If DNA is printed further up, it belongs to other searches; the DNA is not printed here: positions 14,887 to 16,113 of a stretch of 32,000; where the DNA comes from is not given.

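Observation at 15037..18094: R2-like ligand-binding oxidase heads an operon with a degenerate ACAD and a thiolase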

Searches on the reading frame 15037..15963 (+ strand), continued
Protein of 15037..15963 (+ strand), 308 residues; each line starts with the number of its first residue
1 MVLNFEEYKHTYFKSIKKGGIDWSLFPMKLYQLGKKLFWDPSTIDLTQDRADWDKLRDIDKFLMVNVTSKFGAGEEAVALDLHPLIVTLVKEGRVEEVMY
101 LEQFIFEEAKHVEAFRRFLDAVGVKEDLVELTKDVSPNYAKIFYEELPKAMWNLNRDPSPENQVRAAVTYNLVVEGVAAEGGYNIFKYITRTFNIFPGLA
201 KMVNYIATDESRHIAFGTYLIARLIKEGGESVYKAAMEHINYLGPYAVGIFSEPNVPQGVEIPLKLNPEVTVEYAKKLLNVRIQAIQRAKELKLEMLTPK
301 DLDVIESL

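Call 89: get_annotated_region(hit=H3, flank=7000)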
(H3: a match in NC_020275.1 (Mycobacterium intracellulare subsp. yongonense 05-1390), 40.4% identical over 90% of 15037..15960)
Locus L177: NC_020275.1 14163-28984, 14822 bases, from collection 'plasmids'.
description: Mycobacterium intracellulare subsp. yongonense 05-1390 plasmid pMyong1, complete sequence
organism: Mycobacterium intracellulare subsp. yongonense 05-1390 (NCBI taxid 1138871)
taxonomy: Bacteria; Actinomycetota; Actinomycetes; Mycobacteriales; Mycobacteriaceae; Mycobacterium; Mycobacterium intracellulare; Mycobacterium intracellulare subsp. yongonense 05-1390
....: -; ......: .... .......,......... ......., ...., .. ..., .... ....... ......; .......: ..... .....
typing (MOB-suite, as given by PLSDB): mobilizable; replicon rep_cluster_519; relaxase MOBF,MOBP
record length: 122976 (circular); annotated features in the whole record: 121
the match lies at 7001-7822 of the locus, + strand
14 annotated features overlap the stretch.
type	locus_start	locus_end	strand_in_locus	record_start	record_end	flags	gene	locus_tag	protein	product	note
CDS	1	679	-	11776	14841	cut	-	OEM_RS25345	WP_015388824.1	MMPL family transporter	-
CDS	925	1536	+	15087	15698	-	-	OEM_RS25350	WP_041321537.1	TetR family transcriptional regulator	-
CDS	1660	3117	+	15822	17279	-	-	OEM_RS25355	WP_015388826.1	cytochrome P450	-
CDS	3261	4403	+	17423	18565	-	-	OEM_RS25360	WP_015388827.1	acyl-CoA dehydrogenase family protein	-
CDS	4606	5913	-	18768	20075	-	-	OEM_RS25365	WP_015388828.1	IS256-like element ISMyo1 family transposase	GO:0006313 - DNA transposition [Evidence IEA]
CDS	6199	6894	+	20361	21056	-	-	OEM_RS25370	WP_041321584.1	TetR/AcrR family transcriptional regulator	GO:0006355 - regulation of DNA-templated transcription [Evidence IEA]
CDS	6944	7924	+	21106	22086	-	-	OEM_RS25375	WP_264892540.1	R2-like ligand-binding oxidase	-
CDS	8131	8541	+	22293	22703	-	-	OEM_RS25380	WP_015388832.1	hypothetical protein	-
CDS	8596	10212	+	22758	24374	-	-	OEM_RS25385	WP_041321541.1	long-chain fatty acid--CoA ligase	-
CDS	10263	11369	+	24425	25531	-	-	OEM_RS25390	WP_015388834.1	NDMA-dependent alcohol dehydrogenase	-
CDS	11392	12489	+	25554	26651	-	-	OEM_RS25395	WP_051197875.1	BtrH N-terminal domain-containing protein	-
CDS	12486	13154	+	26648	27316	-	-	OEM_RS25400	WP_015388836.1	transglutaminase-like domain-containing protein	-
CDS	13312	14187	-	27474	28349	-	-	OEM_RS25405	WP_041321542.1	metal-dependent hydrolase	-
CDS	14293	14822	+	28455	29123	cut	-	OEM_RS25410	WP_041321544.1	TetR/AcrR family transcriptional regulator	GO:0006355 - regulation of DNA-templated transcription [Evidence IEA]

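Call 90: get_annotated_region(hit=H6, flank=7000)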
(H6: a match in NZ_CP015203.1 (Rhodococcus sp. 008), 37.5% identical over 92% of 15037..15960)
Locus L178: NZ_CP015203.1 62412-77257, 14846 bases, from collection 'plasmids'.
description: Rhodococcus sp. 008 plasmid pR8L1, complete sequence
organism: Rhodococcus sp. 008 (NCBI taxid 1723645)
taxonomy: Bacteria; Actinomycetota; Actinomycetes; Mycobacteriales; Nocardiaceae; Rhodococcus; Rhodococcus sp. 008
host: -; source: Skate,bacterial culture,renal tissue; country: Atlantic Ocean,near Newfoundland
typing (MOB-suite, as given by PLSDB): mobilizable; relaxase MOBP
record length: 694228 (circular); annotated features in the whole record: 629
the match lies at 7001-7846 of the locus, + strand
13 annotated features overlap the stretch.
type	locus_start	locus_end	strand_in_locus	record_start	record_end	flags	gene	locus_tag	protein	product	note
CDS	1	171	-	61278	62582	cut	-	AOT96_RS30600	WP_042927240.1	IS256-like element ISRer3 family transposase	GO:0006313 - DNA transposition [Evidence IEA]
CDS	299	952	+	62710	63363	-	-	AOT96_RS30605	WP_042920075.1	TetR family transcriptional regulator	-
CDS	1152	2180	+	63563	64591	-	-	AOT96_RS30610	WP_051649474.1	AraC family transcriptional regulator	GO:0006355 - regulation of DNA-templated transcription [Evidence IEA]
CDS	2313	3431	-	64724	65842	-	-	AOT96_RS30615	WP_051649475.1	hypothetical protein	-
CDS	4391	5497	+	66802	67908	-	-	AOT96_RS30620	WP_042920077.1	NDMA-dependent alcohol dehydrogenase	-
CDS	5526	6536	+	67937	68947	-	-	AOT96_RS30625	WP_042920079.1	NAD(P)/FAD-dependent oxidoreductase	-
CDS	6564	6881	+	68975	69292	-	fdxA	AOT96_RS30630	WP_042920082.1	ferredoxin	-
CDS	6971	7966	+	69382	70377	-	-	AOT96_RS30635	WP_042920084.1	R2-like ligand-binding oxidase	-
CDS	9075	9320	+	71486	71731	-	-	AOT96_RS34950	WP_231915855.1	hypothetical protein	-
CDS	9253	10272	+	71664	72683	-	-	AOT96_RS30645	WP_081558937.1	transposase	-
CDS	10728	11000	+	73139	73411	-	-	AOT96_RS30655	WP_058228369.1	hypothetical protein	-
CDS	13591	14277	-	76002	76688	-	-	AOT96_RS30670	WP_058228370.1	response regulator transcription factor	GO:0000160 - phosphorelay signal transduction system [Evidence IEA]; GO:0006355 - regulation of DNA-templated ...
CDS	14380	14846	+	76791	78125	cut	-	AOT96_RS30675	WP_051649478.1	HAMP domain-containing sensor histidine kinase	GO:0007165 - signal transduction [Evidence IEA]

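Call 91: get_annotated_region(hit=H8, flank=7000)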
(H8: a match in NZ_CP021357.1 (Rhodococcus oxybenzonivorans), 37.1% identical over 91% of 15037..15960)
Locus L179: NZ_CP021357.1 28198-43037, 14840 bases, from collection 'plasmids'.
description: Rhodococcus oxybenzonivorans strain S2-17 plasmid pRB11, complete sequence
organism: Rhodococcus oxybenzonivorans (NCBI taxid 1990687)
taxonomy: Bacteria; Actinomycetota; Actinomycetes; Mycobacteriales; Nocardiaceae; Rhodococcus; Rhodococcus oxybenzonivorans
host: -; source: river sediment; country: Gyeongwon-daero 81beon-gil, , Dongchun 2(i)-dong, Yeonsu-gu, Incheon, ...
typing (MOB-suite, as given by PLSDB): mobilizable; relaxase MOBF
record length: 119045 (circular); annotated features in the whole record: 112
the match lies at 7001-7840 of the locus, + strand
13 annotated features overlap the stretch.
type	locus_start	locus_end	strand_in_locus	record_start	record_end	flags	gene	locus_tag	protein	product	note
CDS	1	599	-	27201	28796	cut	-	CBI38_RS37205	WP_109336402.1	MFS transporter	-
CDS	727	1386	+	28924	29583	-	-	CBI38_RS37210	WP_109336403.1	TetR/AcrR family transcriptional regulator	GO:0006355 - regulation of DNA-templated transcription [Evidence IEA]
CDS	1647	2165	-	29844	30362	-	-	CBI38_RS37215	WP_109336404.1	hypothetical protein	-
CDS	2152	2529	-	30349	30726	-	-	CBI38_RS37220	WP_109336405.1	hypothetical protein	-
CDS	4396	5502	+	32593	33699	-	-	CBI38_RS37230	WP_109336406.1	NDMA-dependent alcohol dehydrogenase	-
CDS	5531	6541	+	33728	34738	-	-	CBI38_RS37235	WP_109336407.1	NAD(P)/FAD-dependent oxidoreductase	-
CDS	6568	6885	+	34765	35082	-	fdxA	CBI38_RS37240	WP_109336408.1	ferredoxin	-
CDS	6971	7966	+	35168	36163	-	-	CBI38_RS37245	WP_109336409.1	R2-like ligand-binding oxidase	-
CDS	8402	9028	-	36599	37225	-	-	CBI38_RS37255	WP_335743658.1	response regulator transcription factor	GO:0000160 - phosphorelay signal transduction system [Evidence IEA]; GO:0006355 - regulation of DNA-templated ...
CDS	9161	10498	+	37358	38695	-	-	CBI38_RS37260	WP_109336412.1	HAMP domain-containing sensor histidine kinase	GO:0007165 - signal transduction [Evidence IEA]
CDS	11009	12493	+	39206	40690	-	-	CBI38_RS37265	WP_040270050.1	aldehyde dehydrogenase family protein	-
CDS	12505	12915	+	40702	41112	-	-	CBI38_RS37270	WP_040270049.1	SCP2 sterol-binding domain-containing protein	-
CDS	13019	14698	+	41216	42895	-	-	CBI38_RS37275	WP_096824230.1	long-chain fatty acid--CoA ligase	-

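Call 92: get_annotated_region(hit=H10, flank=7000)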
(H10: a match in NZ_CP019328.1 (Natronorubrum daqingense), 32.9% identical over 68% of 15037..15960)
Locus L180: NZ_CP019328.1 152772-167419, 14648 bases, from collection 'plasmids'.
description: Natronorubrum daqingense strain JX313 plasmid unnamed1, complete sequence
organism: Natronorubrum daqingense (NCBI taxid 588898)
taxonomy: Archaea; Euryarchaeota; Halobacteria; Halobacteriales; Natrialbaceae; Natronorubrum; Natronorubrum daqingense
host: -; source: -; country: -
typing (MOB-suite, as given by PLSDB): non-mobilizable
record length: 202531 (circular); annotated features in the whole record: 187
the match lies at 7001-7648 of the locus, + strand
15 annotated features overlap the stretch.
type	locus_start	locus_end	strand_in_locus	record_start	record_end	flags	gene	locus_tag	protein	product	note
CDS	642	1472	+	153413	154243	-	-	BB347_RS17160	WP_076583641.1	ParA family protein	-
CDS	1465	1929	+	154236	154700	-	-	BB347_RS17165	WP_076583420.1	hypothetical protein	-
CDS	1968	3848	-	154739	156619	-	-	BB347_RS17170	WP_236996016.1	DEAD/DEAH box helicase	-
CDS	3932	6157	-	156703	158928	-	-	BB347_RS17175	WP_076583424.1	AAA family ATPase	-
CDS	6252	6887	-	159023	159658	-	-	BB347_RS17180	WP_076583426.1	helix-turn-helix domain-containing protein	-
CDS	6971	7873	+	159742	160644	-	-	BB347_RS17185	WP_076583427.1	ribonucleotide-diphosphate reductase subunit beta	GO:0009263 - deoxyribonucleotide biosynthetic process [Evidence IEA]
CDS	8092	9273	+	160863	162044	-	-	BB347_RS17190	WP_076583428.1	Fic family protein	-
CDS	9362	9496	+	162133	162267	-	-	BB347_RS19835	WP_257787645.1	hypothetical protein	-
CDS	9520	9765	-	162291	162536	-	-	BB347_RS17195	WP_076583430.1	hypothetical protein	-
CDS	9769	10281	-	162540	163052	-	-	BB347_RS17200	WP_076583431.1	DUF5796 family protein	-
CDS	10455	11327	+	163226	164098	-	-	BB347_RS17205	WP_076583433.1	shikimate kinase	GO:0009423 - chorismate biosynthetic process [Evidence IEA]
CDS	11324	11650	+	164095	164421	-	-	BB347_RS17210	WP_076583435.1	chorismate mutase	-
CDS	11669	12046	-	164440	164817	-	-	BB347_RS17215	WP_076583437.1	twitching motility protein PilT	-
CDS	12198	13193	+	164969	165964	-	-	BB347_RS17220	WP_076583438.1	arsenic resistance protein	-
CDS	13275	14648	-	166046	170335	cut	-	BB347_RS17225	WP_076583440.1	N-6 DNA methylase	GO:0006306 - DNA methylation [Evidence IEA]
